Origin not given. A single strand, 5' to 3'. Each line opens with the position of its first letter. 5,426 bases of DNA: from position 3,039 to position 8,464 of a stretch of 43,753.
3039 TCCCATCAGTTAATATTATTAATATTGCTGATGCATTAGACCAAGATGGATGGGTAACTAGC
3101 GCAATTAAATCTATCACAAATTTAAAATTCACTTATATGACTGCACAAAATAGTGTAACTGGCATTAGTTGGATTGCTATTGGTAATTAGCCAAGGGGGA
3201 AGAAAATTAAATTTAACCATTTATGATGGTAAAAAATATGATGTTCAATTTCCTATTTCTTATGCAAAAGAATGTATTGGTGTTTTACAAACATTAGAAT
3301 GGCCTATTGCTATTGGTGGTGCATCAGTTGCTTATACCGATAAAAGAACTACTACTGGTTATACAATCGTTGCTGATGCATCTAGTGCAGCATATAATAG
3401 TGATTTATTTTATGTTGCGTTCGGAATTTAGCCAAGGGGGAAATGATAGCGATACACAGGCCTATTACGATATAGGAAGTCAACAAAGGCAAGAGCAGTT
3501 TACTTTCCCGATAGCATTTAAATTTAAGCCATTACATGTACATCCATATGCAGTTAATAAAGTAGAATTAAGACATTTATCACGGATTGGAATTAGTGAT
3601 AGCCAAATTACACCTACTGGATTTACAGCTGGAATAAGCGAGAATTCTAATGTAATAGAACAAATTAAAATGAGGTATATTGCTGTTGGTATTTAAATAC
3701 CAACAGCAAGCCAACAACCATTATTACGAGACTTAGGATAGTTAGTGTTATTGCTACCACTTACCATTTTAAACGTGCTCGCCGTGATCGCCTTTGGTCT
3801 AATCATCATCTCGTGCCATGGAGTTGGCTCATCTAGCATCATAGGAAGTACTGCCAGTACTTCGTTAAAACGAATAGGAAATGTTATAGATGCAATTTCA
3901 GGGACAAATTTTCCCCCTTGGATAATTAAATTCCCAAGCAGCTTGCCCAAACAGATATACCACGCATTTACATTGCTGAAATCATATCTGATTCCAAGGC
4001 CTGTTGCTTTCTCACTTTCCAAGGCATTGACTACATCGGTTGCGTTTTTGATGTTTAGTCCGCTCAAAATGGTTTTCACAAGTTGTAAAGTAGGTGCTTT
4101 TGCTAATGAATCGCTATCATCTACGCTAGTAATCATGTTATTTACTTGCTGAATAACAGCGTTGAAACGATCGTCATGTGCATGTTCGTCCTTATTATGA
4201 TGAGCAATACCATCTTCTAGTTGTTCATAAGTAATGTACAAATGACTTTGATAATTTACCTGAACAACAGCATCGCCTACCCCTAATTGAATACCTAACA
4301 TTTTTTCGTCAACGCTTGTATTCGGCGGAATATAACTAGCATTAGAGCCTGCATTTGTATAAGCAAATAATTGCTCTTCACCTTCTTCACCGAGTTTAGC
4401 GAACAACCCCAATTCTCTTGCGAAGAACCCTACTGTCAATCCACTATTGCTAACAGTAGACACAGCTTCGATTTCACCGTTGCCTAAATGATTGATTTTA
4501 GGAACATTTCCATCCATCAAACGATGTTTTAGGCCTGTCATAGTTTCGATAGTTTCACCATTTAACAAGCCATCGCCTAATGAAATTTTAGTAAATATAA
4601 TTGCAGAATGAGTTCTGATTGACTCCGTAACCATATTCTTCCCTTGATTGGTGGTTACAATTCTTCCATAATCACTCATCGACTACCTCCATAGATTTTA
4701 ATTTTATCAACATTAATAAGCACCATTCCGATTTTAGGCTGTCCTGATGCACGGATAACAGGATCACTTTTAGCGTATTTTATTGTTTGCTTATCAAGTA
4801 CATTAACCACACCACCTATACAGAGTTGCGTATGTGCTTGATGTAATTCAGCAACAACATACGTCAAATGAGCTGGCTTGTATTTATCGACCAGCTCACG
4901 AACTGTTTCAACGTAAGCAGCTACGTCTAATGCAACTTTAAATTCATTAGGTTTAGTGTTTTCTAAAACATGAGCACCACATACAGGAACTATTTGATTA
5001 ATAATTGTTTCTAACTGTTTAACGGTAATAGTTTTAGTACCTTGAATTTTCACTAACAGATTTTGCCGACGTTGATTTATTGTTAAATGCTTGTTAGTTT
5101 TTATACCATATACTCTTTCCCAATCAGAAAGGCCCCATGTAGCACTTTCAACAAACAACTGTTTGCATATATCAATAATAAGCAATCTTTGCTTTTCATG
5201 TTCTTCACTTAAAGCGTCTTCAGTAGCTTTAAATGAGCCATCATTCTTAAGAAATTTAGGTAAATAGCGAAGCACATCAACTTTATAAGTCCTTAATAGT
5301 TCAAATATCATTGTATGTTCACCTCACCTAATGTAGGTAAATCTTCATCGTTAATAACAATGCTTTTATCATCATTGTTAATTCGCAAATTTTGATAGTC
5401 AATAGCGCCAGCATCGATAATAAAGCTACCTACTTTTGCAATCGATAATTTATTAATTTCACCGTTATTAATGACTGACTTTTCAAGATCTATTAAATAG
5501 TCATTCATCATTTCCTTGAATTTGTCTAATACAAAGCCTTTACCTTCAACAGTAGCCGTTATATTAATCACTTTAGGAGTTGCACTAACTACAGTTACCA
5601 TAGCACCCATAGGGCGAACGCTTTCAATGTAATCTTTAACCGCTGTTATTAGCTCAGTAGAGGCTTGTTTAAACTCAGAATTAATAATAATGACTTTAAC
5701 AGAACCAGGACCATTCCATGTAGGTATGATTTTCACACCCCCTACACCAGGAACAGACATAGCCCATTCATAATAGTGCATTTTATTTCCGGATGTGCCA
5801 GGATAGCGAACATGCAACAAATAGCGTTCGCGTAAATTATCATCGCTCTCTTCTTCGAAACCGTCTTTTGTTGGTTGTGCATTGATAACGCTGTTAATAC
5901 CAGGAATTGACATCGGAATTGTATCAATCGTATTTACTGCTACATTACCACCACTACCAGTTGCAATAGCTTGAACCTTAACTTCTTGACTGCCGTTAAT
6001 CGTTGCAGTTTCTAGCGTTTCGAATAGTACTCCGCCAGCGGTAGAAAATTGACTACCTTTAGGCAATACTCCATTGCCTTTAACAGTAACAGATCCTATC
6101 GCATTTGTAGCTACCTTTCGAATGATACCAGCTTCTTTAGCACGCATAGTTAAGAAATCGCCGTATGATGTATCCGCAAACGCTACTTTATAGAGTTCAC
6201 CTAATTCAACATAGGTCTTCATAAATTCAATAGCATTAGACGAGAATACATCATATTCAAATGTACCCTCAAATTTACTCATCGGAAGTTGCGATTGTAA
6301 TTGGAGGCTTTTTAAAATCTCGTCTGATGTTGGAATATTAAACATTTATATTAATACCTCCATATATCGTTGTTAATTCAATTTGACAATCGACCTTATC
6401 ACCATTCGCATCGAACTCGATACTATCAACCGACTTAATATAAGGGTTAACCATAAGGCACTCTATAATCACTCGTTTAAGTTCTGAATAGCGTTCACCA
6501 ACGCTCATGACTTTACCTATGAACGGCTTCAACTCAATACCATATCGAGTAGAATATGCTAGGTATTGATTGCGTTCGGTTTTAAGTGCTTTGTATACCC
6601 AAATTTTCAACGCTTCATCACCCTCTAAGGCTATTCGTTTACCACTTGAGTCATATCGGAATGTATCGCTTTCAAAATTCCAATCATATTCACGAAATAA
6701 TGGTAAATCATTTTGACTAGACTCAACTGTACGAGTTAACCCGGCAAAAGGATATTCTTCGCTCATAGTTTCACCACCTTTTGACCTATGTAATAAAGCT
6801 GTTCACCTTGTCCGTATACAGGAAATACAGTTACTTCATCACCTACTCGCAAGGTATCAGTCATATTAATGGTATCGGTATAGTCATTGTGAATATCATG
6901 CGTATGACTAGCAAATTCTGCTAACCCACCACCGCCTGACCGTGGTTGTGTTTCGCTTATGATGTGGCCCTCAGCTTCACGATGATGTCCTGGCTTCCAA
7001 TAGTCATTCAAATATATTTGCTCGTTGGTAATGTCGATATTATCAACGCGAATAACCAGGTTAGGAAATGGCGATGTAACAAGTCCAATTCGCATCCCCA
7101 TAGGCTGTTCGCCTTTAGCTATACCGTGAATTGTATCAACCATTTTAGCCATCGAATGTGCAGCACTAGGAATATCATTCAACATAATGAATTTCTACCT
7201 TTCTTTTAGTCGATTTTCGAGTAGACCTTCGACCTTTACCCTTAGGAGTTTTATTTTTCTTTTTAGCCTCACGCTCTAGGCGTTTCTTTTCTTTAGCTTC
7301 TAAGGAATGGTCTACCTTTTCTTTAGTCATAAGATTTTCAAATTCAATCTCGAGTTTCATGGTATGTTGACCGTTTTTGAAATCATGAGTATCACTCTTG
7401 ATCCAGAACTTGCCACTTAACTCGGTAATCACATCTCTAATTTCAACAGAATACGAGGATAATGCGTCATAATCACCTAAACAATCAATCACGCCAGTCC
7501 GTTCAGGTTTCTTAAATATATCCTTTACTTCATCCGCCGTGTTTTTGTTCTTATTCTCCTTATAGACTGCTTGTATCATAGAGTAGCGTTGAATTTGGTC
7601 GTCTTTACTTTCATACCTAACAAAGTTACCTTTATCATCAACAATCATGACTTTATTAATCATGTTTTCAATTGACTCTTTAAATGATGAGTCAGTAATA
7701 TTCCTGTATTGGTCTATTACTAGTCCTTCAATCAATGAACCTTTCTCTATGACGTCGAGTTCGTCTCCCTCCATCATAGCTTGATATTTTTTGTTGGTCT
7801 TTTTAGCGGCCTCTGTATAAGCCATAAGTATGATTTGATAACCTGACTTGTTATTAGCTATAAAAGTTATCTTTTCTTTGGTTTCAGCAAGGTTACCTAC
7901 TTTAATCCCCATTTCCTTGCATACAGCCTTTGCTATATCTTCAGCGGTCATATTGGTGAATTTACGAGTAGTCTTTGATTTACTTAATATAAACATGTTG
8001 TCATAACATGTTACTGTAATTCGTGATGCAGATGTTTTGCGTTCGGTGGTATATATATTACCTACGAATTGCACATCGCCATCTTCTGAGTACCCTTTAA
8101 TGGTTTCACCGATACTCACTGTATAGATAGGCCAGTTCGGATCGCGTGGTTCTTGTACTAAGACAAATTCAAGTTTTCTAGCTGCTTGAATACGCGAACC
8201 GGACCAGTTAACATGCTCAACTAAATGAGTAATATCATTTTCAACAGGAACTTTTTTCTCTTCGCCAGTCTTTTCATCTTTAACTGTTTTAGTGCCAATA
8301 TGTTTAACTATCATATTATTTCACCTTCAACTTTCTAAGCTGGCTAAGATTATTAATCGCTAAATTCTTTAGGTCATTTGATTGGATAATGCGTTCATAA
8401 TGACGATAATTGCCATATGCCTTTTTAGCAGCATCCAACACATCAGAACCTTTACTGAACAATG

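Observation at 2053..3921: Tyrosine-recombinase shufflon predicted to swap four alternative C-terminal tips onto the tail fibre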

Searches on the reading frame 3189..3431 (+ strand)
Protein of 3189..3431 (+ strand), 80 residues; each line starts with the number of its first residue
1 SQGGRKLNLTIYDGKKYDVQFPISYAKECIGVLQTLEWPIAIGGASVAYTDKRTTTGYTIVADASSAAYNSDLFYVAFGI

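Call 4: search_protein_families(library=pfam, proteins=[window:3189-3431:+], max_evalue=0.01)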
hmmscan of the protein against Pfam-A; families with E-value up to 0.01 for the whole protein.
window:3189-3431:+ (80 aa): 1 family
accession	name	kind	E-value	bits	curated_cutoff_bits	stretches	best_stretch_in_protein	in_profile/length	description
PF21882.2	Gp53-like_C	-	6.9e-05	23.7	24.9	1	10-79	14-83/84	Putative tail fiber protein gp53-like, C-terminal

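Call 25: search_protein_families(library=phrogs, proteins=[window:3189-3431:+], max_evalue=0.01)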
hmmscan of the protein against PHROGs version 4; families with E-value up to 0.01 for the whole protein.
window:3189-3431:+ (80 aa): 0 families

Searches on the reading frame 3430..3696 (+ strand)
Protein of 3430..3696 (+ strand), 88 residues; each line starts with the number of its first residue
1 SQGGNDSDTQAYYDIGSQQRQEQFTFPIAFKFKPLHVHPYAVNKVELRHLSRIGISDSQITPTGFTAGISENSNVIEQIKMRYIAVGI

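Call 4: search_protein_families(library=pfam, proteins=[window:3430-3696:+], max_evalue=0.01)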
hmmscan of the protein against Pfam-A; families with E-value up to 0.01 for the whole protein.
window:3430-3696:+ (88 aa): 2 families
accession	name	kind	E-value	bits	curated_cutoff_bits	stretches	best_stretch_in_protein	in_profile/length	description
PF21882.2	Gp53-like_C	-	7.2e-05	23.7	24.9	1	17-87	16-83/84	Putative tail fiber protein gp53-like, C-terminal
PF09458.16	H_lectin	-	0.00048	20.6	24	1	50-86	30-67/67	H-type lectin domain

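Call 25: search_protein_families(library=phrogs, proteins=[window:3430-3696:+], max_evalue=0.01)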
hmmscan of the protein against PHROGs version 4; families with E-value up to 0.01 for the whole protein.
window:3430-3696:+ (88 aa): 0 families

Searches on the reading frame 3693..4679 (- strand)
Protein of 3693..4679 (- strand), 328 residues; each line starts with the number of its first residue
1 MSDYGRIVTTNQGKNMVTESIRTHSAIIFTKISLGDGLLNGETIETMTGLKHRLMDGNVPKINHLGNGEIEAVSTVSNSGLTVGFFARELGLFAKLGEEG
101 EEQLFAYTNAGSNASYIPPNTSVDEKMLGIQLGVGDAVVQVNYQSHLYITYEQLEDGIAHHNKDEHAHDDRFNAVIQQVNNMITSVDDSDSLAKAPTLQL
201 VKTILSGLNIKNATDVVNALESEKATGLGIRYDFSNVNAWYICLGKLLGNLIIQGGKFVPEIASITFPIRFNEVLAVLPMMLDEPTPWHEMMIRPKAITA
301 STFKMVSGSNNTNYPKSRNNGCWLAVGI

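Call 4: search_protein_families(library=pfam, proteins=[window:3693-4679:-], max_evalue=0.01)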
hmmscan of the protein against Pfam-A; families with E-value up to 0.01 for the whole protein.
window:3693-4679:- (328 aa): 1 family
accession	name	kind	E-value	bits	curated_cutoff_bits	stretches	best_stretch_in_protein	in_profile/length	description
PF21882.2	Gp53-like_C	-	5.4e-05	24.1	24.9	1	249-327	4-83/84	Putative tail fiber protein gp53-like, C-terminal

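Call 24: search_protein_families(library=ncbifam, proteins=[window:3693-4679:-], max_evalue=0.01)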
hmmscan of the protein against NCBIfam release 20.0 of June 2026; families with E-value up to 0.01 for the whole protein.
window:3693-4679:- (328 aa): 0 families

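Call 25: search_protein_families(library=phrogs, proteins=[window:3693-4679:-], max_evalue=0.01)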
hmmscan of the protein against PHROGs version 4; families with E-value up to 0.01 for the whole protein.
window:3693-4679:- (328 aa): 10 families
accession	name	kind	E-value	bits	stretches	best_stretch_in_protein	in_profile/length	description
phrog_7037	-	tail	3e-30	106.8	1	1-173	2-180/480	tail fiber protein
phrog_23632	-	unknown function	2.9e-21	77.2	1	1-161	1-161/330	-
phrog_19961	-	tail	1.1e-16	61.7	1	3-161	3-162/480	tail fiber protein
phrog_38337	-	unknown function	3.4e-16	60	1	6-137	10-142/622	-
phrog_6162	-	tail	9.8e-10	37.9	1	2-327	7-362/1060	tail fiber protein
phrog_30004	-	unknown function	2.3e-09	37.7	1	8-128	13-133/363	-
phrog_5302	-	tail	0.0001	22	1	26-235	12-163/548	tail protein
phrog_1780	-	tail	0.00018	21.2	1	8-110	9-107/855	tail collar fiber protein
phrog_12519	-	unknown function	0.00061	19.3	1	1-119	1-124/716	-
phrog_2137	-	tail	0.0013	19.3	1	8-95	9-97/267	tail fiber protein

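Call 52: list_cluster_members(proteins=[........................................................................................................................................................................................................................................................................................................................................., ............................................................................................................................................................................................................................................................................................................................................, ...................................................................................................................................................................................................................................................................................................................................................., window:3696-4679:-])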
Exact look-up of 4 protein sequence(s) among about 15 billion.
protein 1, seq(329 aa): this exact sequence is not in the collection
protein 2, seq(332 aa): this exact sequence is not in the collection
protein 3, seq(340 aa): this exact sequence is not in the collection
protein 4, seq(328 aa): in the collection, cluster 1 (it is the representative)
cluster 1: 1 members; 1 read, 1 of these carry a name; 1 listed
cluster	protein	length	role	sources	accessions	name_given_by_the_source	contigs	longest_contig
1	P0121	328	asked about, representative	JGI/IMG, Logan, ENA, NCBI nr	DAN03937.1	hypothetical protein | MAG TPA: tail-collar fiber protein [Caudoviricetes sp.]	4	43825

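Call 54: find_encoding_contigs(protein=P0121, flank=4000, max_places=10)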
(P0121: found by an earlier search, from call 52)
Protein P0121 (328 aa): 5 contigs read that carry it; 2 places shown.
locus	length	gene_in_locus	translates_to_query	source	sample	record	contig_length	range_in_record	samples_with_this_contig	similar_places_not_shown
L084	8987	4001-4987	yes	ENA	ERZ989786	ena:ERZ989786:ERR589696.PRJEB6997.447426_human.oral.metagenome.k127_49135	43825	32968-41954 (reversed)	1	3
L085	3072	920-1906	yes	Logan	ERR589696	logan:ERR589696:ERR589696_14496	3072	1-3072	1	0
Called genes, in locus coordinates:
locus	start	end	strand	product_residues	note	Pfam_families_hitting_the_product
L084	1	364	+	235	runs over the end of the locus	-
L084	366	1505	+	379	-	PF24032:YQBQ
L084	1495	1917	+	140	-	PF10844:DUF2577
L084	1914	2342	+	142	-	PF10934:Sheath_initiator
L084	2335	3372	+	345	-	PF04865:Baseplate_J, PF26078:Baseplate_J_M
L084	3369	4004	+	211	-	PF10076:Phage_Mu_Gp48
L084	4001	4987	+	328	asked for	-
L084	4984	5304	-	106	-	-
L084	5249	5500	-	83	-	-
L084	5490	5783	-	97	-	-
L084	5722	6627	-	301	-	PF00589:Phage_integrase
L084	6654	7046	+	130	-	-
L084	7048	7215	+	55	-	-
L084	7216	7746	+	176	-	PF05105:Phage_holin_4_1 (faint)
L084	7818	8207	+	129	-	PF08291:Peptidase_M15_3, PF05951:Peptidase_M15_2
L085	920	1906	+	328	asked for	-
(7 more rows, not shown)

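Call 56: predict_structure(protein=window:3693-4679:-)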
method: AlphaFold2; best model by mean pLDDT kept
length: 328 residues; sequences in the alignment: 1
mean_pLDDT: 32.2   pTM: 0.23
mean pLDDT of the five models: 32.2, 28.5, 26.9, 26.4, 26.2
residues with pLDDT >= 90: 0; 70-90: 0; 50-70: 9; < 50: 319
segments of 3 or more residues with pLDDT < 50: 1-183, 185-187, 190-205, 215-328
pLDDT, mean of each block of 10 residues (from residue 1): 24 28 28 27 27 30 32 32 34 33 32 28 28 26 24 28 36 42 49 40 48 48 33 32 39 34 28 28 28 25 30 34 29
secondary structure, 60 per line:
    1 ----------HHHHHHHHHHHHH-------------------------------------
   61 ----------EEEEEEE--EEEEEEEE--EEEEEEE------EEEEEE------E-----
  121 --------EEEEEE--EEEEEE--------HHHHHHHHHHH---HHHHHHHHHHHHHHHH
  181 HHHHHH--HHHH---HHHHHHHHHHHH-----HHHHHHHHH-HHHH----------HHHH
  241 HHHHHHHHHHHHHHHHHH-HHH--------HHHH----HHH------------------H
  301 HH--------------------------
elements in order: H11-23 E71-77 E80-87 E90-96 E103-108 E129-134 E137-142 H151-161 H165-186 H189-192 H196-207 H213-221 H223-226 H237-258 H271-274

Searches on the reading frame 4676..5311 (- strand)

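Call 4: search_protein_families(library=pfam, proteins=[window:4676-5311:-], max_evalue=0.01)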
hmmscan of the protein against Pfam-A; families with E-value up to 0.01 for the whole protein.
window:4676-5311:- (211 aa): 1 family
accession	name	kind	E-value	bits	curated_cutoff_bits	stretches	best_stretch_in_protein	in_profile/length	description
PF10076.14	Phage_Mu_Gp48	-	7.6e-24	84.7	37.4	1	13-151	3-145/150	Bacteriophage Mu-like, Gp48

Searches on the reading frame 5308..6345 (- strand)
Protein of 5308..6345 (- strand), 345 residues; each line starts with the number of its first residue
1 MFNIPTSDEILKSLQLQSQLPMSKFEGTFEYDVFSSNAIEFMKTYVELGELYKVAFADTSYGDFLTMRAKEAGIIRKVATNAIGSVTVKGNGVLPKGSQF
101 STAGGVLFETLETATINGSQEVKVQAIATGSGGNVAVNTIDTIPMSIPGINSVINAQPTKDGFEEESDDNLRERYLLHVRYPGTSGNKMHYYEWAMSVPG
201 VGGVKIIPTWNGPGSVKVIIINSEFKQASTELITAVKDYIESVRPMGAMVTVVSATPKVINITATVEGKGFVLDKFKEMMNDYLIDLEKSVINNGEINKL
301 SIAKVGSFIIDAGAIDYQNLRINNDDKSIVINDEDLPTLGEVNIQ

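Call 4: search_protein_families(library=pfam, proteins=[window:5308-6345:-], max_evalue=0.01)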
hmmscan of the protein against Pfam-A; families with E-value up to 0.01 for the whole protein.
window:5308-6345:- (345 aa): 1 family
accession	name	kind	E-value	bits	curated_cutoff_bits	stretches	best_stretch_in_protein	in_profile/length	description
PF04865.19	Baseplate_J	-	1e-65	222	21.1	1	62-289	2-242/255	Baseplate J-like protein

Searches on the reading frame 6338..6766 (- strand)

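Call 41: search_protein_families(library=pfam, proteins=[window:6338-6766:-], max_evalue=0.01)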
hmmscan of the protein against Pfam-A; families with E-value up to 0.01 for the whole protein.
window:6338-6766:- (142 aa): 1 family
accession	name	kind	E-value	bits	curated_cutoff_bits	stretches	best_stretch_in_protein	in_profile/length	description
PF10934.14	Sheath_initiator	-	1.9e-33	115.1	32.9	1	27-130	1-103/104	Contractile injection system sheath initiator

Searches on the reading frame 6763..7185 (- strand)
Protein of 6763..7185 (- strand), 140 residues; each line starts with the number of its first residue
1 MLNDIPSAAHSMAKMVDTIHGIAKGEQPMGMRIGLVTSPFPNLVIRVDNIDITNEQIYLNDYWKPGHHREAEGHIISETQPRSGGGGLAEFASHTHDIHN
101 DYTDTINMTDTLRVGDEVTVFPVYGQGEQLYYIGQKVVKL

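Call 41: search_protein_families(library=pfam, proteins=[window:6763-7185:-], max_evalue=0.01)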
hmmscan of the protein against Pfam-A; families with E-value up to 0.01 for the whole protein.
window:6763-7185:- (140 aa): 1 family
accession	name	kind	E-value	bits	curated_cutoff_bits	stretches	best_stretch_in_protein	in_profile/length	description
PF10844.13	DUF2577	-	4.4e-10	40.2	22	1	21-134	7-94/96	Protein of unknown function (DUF2577)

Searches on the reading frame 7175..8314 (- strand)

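Call 41: search_protein_families(library=pfam, proteins=[window:7175-8314:-], max_evalue=0.01)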
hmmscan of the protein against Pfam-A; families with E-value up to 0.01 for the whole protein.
window:7175-8314:- (379 aa): 2 families
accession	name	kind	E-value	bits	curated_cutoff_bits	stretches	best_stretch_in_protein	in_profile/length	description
PF24032.1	YQBQ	-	1.8e-61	208.6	27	1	35-323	1-293/294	YQBQ-like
PF22255.2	Gp44-like_2nd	-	0.0025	18.2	27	1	116-151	13-48/84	Baseplate hub protein gp44-like, second domain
